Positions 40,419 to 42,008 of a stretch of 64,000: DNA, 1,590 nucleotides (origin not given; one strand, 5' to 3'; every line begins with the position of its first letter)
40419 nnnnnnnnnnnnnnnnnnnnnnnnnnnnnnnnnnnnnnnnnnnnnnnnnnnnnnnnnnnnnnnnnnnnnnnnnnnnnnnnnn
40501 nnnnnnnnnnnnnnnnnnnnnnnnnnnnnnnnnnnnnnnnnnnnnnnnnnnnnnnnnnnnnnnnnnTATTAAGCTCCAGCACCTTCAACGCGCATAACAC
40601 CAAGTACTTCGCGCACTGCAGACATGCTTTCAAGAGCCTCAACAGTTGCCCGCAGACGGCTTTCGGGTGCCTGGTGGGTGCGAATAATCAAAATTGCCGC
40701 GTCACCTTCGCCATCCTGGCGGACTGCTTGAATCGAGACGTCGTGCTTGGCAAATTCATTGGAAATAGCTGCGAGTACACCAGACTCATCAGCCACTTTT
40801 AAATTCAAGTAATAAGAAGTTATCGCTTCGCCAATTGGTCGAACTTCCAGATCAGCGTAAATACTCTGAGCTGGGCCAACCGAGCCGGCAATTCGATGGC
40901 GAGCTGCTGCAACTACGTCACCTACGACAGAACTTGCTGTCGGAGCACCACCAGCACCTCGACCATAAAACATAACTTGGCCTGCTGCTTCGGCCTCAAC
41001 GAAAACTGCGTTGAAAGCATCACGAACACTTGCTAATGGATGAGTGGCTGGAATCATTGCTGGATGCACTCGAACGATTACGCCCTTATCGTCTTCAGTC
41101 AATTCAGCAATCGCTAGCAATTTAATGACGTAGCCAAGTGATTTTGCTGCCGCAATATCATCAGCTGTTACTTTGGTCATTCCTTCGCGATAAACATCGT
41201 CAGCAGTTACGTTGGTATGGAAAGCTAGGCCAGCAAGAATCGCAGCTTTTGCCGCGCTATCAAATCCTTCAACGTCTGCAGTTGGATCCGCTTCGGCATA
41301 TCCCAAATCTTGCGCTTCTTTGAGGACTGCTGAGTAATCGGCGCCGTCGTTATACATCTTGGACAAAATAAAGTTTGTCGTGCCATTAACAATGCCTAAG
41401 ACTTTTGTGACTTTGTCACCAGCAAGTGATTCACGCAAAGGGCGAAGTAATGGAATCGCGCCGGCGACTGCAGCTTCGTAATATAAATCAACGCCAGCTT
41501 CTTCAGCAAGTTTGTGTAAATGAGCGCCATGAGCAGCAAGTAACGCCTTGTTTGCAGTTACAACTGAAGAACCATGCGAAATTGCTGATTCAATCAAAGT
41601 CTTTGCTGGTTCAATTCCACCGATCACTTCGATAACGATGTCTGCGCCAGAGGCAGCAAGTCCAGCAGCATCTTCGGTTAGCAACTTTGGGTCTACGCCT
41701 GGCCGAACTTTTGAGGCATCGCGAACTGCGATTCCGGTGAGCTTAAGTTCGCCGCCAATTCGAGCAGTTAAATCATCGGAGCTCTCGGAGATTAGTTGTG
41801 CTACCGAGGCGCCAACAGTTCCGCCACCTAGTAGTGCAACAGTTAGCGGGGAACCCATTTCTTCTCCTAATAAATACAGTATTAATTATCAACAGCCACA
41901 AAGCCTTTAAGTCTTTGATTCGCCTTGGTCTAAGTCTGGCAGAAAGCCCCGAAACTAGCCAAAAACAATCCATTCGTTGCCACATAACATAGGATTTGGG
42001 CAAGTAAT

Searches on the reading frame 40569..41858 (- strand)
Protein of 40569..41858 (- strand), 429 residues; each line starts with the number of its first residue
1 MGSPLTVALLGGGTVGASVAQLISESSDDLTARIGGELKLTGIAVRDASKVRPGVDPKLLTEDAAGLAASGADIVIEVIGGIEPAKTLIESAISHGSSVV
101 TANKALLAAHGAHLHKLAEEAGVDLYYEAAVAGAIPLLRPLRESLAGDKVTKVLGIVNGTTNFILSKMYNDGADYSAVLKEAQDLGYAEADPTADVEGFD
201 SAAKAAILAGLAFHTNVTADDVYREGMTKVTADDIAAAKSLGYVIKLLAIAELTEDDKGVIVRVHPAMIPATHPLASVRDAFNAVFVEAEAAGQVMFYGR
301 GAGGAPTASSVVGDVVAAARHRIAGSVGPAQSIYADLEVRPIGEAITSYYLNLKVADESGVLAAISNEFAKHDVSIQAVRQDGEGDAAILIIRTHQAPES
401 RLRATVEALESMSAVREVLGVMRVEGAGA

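Call 49: search_protein_families(library=pfam, proteins=[window:40569-41858:-], max_evalue=0.00001)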
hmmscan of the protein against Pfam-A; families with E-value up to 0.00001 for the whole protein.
window:40569-41858:- (429 aa): 3 families
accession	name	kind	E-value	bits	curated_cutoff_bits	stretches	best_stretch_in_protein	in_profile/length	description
PF00742.24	Homoserine_dh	-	1.7e-67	227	22.9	1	136-316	1-173/173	Homoserine dehydrogenase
PF03447.22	NAD_binding_3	-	5.4e-18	66.2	24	1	11-128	1-116/116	Homoserine dehydrogenase, NAD binding domain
PF01842.31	ACT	-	8.8e-09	35.4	27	1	349-411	1-63/66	ACT domain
